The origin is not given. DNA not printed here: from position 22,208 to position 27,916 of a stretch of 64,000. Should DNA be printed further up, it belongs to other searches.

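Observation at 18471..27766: Tandem operon of two giant secreted alpha-glucan enzymes (1802-aa GH13 then 1275-aa GH57-like) studded with repeated W-DNNGG-NY CBM-like modules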

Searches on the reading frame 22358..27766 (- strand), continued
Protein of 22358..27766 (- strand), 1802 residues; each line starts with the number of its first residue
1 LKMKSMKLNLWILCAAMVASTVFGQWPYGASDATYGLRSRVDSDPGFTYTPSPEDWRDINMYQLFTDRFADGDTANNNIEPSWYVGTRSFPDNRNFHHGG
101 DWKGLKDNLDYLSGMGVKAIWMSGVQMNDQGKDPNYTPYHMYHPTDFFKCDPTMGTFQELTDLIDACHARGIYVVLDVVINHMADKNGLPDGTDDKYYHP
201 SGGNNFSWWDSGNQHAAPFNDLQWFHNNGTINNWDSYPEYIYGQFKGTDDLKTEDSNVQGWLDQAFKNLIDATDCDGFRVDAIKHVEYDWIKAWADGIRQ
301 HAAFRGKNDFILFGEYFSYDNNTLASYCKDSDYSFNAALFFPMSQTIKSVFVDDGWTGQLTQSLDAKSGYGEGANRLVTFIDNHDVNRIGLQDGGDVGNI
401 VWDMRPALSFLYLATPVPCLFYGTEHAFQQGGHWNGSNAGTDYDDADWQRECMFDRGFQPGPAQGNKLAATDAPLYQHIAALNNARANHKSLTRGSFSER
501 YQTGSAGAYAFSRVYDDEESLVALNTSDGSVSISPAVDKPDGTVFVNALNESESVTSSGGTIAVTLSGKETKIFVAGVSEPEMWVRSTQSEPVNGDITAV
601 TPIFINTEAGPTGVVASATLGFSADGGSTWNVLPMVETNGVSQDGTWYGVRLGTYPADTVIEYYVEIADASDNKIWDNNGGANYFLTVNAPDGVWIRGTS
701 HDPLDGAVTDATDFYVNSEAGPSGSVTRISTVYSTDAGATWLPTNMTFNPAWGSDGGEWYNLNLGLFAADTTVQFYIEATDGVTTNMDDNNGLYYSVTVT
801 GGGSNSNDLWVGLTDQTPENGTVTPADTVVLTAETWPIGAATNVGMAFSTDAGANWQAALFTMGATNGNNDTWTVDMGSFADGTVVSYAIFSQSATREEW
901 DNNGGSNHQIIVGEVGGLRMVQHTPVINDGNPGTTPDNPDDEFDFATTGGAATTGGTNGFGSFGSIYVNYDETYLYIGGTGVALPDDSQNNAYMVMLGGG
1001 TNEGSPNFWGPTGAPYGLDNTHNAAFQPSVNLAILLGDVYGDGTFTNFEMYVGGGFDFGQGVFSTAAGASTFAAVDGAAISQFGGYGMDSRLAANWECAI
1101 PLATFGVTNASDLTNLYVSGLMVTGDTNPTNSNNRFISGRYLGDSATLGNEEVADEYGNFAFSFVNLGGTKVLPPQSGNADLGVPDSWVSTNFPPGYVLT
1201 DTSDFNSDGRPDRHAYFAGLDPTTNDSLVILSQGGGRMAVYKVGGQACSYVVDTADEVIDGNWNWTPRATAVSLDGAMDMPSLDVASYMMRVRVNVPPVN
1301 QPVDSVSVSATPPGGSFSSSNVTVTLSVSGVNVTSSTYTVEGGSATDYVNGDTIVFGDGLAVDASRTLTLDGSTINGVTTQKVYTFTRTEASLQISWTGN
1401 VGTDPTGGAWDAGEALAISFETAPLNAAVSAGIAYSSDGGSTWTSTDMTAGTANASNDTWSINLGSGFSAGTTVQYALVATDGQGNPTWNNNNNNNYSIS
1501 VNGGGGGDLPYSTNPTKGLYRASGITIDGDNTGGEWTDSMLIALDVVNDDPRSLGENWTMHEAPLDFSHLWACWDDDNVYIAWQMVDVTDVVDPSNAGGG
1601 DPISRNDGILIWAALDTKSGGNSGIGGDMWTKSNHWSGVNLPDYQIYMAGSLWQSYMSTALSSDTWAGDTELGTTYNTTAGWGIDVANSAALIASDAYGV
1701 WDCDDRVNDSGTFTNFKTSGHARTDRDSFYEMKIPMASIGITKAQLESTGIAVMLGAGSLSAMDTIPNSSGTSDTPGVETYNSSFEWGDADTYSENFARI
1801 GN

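Call 29: find_homologous_proteins(query=window:22358-27760:-, max_evalue=1e-10)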
Query window:22358-27760:- (1800 aa): 335 proteins with E <= 1e-10 among 3953 candidates; the best 120 are listed.
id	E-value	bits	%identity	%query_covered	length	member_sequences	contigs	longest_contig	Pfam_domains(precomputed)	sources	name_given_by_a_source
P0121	0.0e+0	4166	100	100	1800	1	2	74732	PF00128.32,PF00686.26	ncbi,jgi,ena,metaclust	metaclust:\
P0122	0.0e+0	2772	67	100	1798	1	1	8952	PF00128.32,PF00686.26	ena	-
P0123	0.0e+0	2750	67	100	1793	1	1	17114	PF00128.32,PF21471.4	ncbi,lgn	-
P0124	0.0e+0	2683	66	100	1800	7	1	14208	PF00128.32,PF21471.4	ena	-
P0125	0.0e+0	2680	65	100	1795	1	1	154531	PF00128.32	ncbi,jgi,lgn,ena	-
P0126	0.0e+0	2672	66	100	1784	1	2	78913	PF00128.32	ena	-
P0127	0.0e+0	2650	66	100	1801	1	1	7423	PF00128.32,PF21471.4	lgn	-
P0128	0.0e+0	2647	66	99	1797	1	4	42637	PF00128.32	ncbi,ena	-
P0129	0.0e+0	2632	65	100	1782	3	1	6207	PF00128.32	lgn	-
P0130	0.0e+0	2611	65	100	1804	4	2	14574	PF00128.32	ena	-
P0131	0.0e+0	2596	65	100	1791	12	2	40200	PF00128.32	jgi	jgi:glycosidase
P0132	0.0e+0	2588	63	100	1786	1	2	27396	PF00128.32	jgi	-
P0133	0.0e+0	2586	64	100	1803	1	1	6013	PF00128.32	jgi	jgi:glycosidase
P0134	0.0e+0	2580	63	100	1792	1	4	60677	PF00128.32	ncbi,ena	-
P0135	0.0e+0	2575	64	100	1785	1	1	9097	PF00128.32,PF21471.4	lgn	-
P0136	0.0e+0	2562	63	100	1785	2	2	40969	PF00128.32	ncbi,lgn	-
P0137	0.0e+0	2560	64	99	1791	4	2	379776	PF00128.32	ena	-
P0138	0.0e+0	2546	63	100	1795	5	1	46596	PF00128.32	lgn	-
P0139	0.0e+0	2537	63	100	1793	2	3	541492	PF00128.32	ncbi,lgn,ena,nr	ncbi:MAG TPA: alpha-amylase family glycosyl hydrolase [Kiritimatiellia bacterium]|nr:alpha-amylase f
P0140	0.0e+0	2532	63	100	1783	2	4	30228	PF00128.32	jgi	jgi:glycosidase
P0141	0.0e+0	2512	62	99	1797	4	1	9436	PF00128.32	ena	-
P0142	0.0e+0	2443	61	100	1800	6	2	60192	PF00128.32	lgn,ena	-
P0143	0.0e+0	2410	60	100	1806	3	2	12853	PF00128.32,PF03370.19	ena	-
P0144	0.0e+0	1932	65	72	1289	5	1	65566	PF00128.32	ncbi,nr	ncbi:MAG: hypothetical protein KDL31_00335 [Kiritimatiellae bacterium]|nr:hypothetical protein [Kiri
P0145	0.0e+0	1796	47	62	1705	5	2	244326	PF00128.32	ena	-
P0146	0.0e+0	1792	47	62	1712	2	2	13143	PF00128.32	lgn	-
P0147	0.0e+0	1784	47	62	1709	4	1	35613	PF00128.32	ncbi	-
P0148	0.0e+0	1781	48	62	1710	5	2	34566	PF00128.32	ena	-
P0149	0.0e+0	1776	46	62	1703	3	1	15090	PF00128.32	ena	-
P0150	0.0e+0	1766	48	62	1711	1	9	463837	PF00128.32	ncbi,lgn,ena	-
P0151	0.0e+0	1762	47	62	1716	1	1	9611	PF00128.32,PF03370.19,PF00686.26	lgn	-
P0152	0.0e+0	1761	47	62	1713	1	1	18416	PF00128.32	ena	-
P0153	0.0e+0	1750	47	62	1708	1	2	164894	PF00128.32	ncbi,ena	-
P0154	0.0e+0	1739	46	62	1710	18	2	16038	PF00128.32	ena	-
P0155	0.0e+0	1734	46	62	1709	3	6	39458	PF00128.32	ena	-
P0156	0.0e+0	1731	46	63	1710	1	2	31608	PF00128.32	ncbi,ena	-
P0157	0.0e+0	1718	62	51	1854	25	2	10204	PF00128.32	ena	-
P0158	0.0e+0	1715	47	62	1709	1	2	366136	PF00128.32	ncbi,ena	-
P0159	0.0e+0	1696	50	99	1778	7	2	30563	PF00128.32,PF00686.26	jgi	jgi:glycosidase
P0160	0.0e+0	1665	49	100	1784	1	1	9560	PF00128.32,PF00686.26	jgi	-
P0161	0.0e+0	1663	63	46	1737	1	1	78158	PF00128.32,PF03370.19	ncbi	-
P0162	0.0e+0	1647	48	100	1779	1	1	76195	PF00128.32,PF00686.26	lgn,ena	-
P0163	0.0e+0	1637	63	44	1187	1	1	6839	PF00128.32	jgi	jgi:glycosidase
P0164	0.0e+0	1574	63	46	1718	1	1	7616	PF00128.32,PF03370.19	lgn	-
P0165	0.0e+0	1549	64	44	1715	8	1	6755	PF00128.32,PF19714.5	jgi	jgi:glycosidase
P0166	0.0e+0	1547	63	45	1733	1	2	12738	PF00128.32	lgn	-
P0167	0.0e+0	1544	64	45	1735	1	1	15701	PF00128.32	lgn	-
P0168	0.0e+0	1536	63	45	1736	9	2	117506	PF00128.32,PF19714.5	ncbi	-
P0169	0.0e+0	1535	41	35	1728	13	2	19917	PF00128.32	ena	-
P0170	0.0e+0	1529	66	43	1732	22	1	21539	PF00128.32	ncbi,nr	ncbi:MAG TPA: alpha-amylase family glycosyl hydrolase [Kiritimatiellia bacterium]|nr:alpha-amylase f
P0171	0.0e+0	1525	45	28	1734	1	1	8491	PF00128.32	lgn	-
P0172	0.0e+0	1516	63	45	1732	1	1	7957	PF00128.32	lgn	-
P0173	0.0e+0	1507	64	44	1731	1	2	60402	PF00128.32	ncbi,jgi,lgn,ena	jgi:glycosidase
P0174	0.0e+0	1504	61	45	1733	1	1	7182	PF00128.32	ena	-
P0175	0.0e+0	1502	62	45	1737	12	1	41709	PF00128.32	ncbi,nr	ncbi:MAG: alpha-amylase family glycosyl hydrolase [Kiritimatiellae bacterium]|nr:alpha-amylase famil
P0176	0.0e+0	1492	63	43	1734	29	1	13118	PF00128.32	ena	-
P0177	0.0e+0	1490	64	43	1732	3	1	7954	PF00128.32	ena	-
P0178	0.0e+0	1489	63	43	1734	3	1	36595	PF00128.32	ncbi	-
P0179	0.0e+0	1483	62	45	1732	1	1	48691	PF00128.32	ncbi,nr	ncbi:MAG: hypothetical protein EOM72_02790 [Opitutae bacterium]|nr:hypothetical protein [Opitutae ba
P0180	0.0e+0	1480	59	38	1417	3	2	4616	PF00128.32,PF00686.26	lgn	-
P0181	0.0e+0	1477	62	45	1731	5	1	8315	PF00128.32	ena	-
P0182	0.0e+0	1470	60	44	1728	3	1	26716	PF00128.32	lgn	-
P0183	0.0e+0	1468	61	44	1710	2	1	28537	PF00128.32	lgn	-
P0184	0.0e+0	1468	62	44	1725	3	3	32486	PF00128.32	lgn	-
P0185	0.0e+0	1454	60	44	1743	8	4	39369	PF00128.32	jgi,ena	jgi:glycosidase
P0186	0.0e+0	1447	61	43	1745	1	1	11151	PF00128.32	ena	-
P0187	0.0e+0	1436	60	44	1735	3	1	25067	PF00128.32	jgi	jgi:glycosidase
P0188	0.0e+0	1412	60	44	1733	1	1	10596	PF00128.32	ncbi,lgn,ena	-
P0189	0.0e+0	1406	57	44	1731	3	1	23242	PF00128.32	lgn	-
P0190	0.0e+0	1395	60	44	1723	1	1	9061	PF00128.32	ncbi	-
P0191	0.0e+0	1393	62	33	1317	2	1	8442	PF00128.32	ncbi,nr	ncbi:MAG: alpha-amylase family glycosyl hydrolase [Kiritimatiellae bacterium]|nr:alpha-amylase famil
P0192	0.0e+0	1374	59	44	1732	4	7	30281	PF00128.32,PF16657.12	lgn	-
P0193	0.0e+0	1371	57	43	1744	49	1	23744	PF00128.32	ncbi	-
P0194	0.0e+0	1369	55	49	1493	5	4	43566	PF00128.32,PF13287.13,PF13290.14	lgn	-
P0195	0.0e+0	1359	56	40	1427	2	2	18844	PF00128.32,PF18884.6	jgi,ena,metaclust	metaclust:\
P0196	0.0e+0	1354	54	51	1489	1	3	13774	PF00128.32,PF13287.13,PF13290.14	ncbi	-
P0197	0.0e+0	1353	56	46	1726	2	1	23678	PF00128.32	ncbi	-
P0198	0.0e+0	1340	54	50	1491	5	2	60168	PF00128.32,PF13287.13,PF13290.14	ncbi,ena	-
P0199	0.0e+0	1323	53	51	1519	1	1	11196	PF00128.32,PF13287.13,PF13290.14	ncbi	-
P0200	0.0e+0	1318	53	51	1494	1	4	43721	PF00128.32,PF13287.13,PF13290.14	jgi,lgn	jgi:glycosidase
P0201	0.0e+0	1318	51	51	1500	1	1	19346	PF00128.32,PF13287.13,PF13290.14,PF00686.26,PF02903.21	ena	-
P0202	0.0e+0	1316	53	49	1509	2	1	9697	PF00128.32,PF13287.13,PF13290.14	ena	-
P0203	0.0e+0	1311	54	49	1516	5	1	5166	PF00128.32,PF13287.13,PF13290.14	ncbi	-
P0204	0.0e+0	1308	54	49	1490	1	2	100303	PF00128.32,PF13287.13,PF13290.14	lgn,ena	-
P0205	0.0e+0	1307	53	49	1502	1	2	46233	PF00128.32,PF22959.4,PF13287.13,PF13290.14,PF00686.26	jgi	jgi:glycosidase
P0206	0.0e+0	1307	54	49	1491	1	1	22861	PF00128.32,PF13287.13,PF13290.14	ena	-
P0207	0.0e+0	1301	53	49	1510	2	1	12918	PF00128.32,PF13287.13,PF13290.14,PF00686.26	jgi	jgi:glycosidase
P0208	0.0e+0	1300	53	50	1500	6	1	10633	PF00128.32,PF13287.13,PF13290.14,PF00686.26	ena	-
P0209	0.0e+0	1298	53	49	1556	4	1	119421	PF00128.32,PF13287.13,PF13290.14,PF02012.27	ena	-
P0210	0.0e+0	1297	53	51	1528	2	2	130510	PF00128.32,PF13287.13,PF13290.14,PF00686.26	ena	-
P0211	0.0e+0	1293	52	50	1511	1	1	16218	PF00128.32,PF13287.13,PF13290.14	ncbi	ncbi:MAG: alpha-amylase family glycosyl hydrolase [Chthoniobacterales bacterium]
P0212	0.0e+0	1291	54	49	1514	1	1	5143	PF00128.32,PF13287.13,PF13290.14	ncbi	-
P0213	0.0e+0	1291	52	50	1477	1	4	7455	PF00128.32,PF13287.13,PF13290.14,PF00686.26,PF03174.20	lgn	-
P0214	0.0e+0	1290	50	51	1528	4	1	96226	PF00128.32,PF13287.13,PF13290.14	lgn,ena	-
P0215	0.0e+0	1290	52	49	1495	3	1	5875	PF00128.32,PF13287.13,PF13290.14,PF00686.26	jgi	jgi:glycosidase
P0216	0.0e+0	1283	53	50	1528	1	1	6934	PF00128.32,PF13287.13,PF13290.14,PF00686.26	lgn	-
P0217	0.0e+0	1280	52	49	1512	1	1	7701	PF00128.32,PF13287.13,PF13290.14,PF00686.26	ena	-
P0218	0.0e+0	1278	68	32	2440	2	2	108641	PF00128.32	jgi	jgi:glycosidase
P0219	0.0e+0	1275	52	51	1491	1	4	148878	PF00128.32,PF13287.13,PF13290.14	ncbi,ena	-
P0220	0.0e+0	1274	61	38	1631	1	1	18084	PF00128.32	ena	-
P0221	0.0e+0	1264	53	50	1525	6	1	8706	PF00128.32,PF13287.13,PF13290.14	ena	-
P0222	0.0e+0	1260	52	50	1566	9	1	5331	PF00128.32,PF13287.13,PF13290.14,PF00686.26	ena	-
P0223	0.0e+0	1259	51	50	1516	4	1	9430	PF00128.32,PF13287.13,PF13290.14,PF00686.26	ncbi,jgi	jgi:glycosidase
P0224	0.0e+0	1259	53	49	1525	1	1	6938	PF00128.32,PF13287.13,PF13290.14,PF00686.26,PF22184.3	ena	-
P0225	0.0e+0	1255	53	49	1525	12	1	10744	PF00128.32,PF13287.13,PF13290.14,PF00686.26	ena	-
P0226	0.0e+0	1255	52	49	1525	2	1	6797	PF00128.32,PF13287.13,PF13290.14,PF00686.26,PF22184.3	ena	-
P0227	0.0e+0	1129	46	49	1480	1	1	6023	PF00128.32,PF13287.13,PF13290.14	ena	-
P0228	0.0e+0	1126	54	43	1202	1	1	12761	PF00128.32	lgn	-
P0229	0.0e+0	1118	44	50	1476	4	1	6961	PF00128.32,PF13287.13,PF13290.14,PF03370.19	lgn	-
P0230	0.0e+0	1115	43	51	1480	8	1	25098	PF00128.32,PF13287.13,PF13290.14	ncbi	-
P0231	0.0e+0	1109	44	49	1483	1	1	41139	PF00128.32,PF13287.13,PF13290.14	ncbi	-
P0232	0.0e+0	1103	43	51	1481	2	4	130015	PF00128.32,PF13287.13,PF13290.14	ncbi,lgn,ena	-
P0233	0.0e+0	1100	44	49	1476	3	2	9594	PF00128.32,PF13287.13,PF13290.14,PF00686.26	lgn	-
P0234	0.0e+0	1100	44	49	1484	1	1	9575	PF00128.32,PF13287.13,PF13290.14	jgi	jgi:glycosidase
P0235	0.0e+0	1099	44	49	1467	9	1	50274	PF00128.32,PF13287.13,PF13290.14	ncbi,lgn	-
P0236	0.0e+0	1096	44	50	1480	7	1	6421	PF00128.32,PF13287.13,PF13290.14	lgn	-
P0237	0.0e+0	1094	44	49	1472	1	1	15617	PF00128.32,PF13287.13,PF13290.14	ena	-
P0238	0.0e+0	1091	44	51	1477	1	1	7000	PF00128.32,PF11896.15,PF13287.13,PF13290.14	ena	-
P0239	0.0e+0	1090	44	50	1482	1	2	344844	PF00128.32,PF13287.13,PF13290.14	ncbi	-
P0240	0.0e+0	1089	43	49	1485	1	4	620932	PF00128.32,PF13287.13,PF13290.14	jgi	jgi:glycosidase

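Call 30: find_encoding_contigs(protein=P0121, flank=10000, max_places=4)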
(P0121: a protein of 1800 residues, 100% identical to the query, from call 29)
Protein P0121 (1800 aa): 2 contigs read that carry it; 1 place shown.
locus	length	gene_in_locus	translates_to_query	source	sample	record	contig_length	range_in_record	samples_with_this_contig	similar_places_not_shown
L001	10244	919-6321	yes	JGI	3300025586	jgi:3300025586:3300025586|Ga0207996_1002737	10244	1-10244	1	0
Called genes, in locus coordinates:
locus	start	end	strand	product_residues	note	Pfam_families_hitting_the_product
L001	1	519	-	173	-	?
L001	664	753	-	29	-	-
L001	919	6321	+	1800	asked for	PF00128:Alpha-amylase, PF00686:CBM_20 (faint)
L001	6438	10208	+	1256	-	PF03065:Glyco_hydro_57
